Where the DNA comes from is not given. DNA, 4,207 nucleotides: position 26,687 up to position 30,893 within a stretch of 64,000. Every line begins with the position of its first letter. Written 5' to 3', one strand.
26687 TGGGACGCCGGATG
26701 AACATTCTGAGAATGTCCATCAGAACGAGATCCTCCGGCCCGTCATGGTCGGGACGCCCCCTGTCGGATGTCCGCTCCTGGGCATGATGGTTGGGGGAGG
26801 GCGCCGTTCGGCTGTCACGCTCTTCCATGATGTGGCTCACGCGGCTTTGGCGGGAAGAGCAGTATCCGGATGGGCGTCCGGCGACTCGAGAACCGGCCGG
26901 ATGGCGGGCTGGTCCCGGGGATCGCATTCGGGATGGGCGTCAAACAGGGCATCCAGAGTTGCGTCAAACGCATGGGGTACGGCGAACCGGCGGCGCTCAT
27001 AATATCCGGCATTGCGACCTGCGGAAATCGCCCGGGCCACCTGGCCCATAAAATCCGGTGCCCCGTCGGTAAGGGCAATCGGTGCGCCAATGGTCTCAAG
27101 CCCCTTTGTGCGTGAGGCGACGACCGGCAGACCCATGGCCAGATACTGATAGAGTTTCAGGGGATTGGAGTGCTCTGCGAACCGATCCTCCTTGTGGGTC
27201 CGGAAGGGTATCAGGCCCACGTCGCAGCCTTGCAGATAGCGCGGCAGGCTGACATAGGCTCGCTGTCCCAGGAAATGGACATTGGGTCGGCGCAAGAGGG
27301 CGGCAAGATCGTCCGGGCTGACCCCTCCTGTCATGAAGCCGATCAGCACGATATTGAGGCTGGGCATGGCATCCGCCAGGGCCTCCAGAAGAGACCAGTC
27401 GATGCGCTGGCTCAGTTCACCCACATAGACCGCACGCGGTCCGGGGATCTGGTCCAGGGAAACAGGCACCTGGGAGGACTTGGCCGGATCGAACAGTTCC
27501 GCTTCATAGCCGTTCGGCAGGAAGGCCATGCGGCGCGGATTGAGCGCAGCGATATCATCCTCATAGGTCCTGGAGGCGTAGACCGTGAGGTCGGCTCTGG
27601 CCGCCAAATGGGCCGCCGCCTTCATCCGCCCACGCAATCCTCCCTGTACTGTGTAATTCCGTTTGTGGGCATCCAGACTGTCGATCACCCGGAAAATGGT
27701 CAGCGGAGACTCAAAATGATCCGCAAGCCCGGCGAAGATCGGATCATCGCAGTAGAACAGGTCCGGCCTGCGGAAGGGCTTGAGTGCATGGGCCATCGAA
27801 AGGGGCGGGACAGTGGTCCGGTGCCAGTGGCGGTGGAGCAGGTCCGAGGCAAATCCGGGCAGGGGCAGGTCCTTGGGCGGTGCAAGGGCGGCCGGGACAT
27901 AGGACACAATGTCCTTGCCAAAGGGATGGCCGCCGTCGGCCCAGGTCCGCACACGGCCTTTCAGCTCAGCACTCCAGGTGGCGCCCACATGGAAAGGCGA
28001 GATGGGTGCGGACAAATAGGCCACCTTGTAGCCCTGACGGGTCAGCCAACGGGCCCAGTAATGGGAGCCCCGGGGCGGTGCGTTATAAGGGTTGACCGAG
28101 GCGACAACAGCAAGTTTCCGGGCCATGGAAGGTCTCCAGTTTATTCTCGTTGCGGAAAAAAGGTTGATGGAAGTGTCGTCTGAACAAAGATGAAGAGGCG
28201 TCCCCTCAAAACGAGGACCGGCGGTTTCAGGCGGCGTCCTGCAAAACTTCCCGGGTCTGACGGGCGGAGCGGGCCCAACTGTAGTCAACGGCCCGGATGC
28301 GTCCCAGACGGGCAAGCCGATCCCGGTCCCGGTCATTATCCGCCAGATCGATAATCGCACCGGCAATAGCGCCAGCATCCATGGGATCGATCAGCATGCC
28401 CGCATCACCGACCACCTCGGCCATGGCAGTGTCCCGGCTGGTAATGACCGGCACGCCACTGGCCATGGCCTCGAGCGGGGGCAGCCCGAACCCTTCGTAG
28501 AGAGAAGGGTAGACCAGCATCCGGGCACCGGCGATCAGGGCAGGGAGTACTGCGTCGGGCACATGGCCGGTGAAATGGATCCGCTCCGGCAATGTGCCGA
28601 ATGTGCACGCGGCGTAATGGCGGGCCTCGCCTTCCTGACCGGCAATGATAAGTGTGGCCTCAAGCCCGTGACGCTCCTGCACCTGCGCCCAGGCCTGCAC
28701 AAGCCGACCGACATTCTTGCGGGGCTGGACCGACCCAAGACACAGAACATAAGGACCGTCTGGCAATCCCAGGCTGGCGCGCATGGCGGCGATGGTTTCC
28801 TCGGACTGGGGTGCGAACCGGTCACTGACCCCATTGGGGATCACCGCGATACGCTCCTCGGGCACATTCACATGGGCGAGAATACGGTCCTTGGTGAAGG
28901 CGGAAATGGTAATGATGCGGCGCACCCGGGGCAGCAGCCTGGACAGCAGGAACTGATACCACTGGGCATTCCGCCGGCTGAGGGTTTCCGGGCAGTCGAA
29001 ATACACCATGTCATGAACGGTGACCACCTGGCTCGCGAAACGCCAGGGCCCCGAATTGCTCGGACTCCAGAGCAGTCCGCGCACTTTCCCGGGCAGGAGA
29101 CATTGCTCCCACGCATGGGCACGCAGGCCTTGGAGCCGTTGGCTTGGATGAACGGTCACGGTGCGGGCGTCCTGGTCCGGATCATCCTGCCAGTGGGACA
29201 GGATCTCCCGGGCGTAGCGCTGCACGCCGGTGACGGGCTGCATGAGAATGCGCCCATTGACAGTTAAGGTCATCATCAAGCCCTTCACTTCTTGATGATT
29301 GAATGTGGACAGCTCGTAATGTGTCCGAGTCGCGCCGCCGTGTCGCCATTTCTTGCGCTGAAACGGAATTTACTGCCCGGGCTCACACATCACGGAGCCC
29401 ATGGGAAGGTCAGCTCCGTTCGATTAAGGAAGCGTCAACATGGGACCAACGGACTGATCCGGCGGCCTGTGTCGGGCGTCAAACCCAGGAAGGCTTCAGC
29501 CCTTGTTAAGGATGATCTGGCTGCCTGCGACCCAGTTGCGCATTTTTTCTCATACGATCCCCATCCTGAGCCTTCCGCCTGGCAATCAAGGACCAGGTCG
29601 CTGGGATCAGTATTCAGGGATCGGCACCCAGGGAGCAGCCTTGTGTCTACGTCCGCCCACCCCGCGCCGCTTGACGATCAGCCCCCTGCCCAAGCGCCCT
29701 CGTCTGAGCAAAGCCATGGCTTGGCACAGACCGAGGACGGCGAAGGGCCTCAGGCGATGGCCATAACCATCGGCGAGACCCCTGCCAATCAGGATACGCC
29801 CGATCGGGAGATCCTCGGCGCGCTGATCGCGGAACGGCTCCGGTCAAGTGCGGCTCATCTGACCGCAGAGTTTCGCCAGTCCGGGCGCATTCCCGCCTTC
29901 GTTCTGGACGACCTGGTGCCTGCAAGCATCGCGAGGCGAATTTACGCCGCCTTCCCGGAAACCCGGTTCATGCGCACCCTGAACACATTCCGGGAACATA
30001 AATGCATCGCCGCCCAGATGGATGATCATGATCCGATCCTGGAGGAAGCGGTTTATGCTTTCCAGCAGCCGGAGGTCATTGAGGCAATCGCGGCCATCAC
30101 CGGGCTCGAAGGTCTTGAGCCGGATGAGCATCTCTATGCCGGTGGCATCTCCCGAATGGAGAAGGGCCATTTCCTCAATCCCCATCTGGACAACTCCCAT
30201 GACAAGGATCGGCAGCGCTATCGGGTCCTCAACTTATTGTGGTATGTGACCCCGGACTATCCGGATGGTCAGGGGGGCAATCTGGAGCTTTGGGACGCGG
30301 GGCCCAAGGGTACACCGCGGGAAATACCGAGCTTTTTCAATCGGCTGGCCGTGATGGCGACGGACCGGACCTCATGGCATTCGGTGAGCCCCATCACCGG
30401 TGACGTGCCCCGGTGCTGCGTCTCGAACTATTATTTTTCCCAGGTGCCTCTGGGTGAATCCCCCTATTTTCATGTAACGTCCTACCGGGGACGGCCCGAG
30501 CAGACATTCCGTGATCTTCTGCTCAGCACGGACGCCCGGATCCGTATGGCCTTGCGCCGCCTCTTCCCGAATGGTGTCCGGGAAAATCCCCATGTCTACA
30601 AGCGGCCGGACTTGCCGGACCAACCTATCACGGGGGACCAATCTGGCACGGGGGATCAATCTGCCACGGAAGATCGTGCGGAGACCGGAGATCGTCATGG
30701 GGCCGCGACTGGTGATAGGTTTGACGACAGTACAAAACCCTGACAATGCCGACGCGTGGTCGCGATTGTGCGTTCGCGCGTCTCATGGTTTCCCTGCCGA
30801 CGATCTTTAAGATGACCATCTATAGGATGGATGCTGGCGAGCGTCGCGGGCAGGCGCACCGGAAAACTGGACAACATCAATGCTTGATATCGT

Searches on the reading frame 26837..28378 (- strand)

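Call 40: search_protein_families(library=pfam, proteins=[window:26837-28378:-], max_evalue=0.001)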
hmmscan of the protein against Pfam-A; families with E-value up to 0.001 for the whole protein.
window:26837-28378:- (513 aa): 3 families
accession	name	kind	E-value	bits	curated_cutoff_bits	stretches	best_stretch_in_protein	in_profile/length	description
PF13692.12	Glyco_trans_1_4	-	3.2e-11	44.1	27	1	314-430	2-115/142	Glycosyl transferases group 1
PF00534.26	Glycos_transf_1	-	2.1e-05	24.6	26.4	1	330-428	33-128/172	Glycosyl transferases group 1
PF13524.12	Glyco_trans_1_2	-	0.00045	20.6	25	0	330-430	5-88/144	Glycosyl transferase-like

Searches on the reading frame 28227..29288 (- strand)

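Call 40: search_protein_families(library=pfam, proteins=[window:28227-29288:-], max_evalue=0.001)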
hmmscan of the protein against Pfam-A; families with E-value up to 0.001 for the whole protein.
window:28227-29288:- (353 aa): 6 families
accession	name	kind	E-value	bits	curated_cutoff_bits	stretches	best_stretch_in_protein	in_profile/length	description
PF00534.26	Glycos_transf_1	-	9.1e-32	110.4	26.4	1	169-329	5-169/172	Glycosyl transferases group 1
PF13692.12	Glyco_trans_1_4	-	1.7e-31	109.8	27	1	179-318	2-142/142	Glycosyl transferases group 1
PF13439.12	Glyco_transf_4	-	2.4e-13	50.9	28.5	1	88-155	100-167/170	Glycosyltransferase Family 4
PF20706.3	GT4-conflict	-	1.3e-10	41.3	26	1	177-328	196-350/385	Family 4 Glycosyltransferase in conflict systems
PF13579.12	Glyco_trans_4_4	-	2.3e-08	35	29.7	1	88-153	98-158/158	Glycosyl transferase 4-like domain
PF13524.12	Glyco_trans_1_2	-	5e-06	27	25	1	212-344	16-141/144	Glycosyl transferase-like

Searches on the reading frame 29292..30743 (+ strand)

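Call 40: search_protein_families(library=pfam, proteins=[window:29292-30743:+], max_evalue=0.001)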
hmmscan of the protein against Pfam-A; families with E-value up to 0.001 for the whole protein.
window:29292-30743:+ (483 aa): 2 families
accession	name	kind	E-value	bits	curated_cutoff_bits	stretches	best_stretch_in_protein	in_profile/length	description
PF13640.12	2OG-FeII_Oxy_3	-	1.1e-13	52.4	27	1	286-381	3-97/98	2OG-Fe(II) oxygenase superfamily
PF13661.12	2OG-FeII_Oxy_4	-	4.5e-06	27.5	27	1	287-380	4-96/98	2OG-Fe(II) oxygenase superfamily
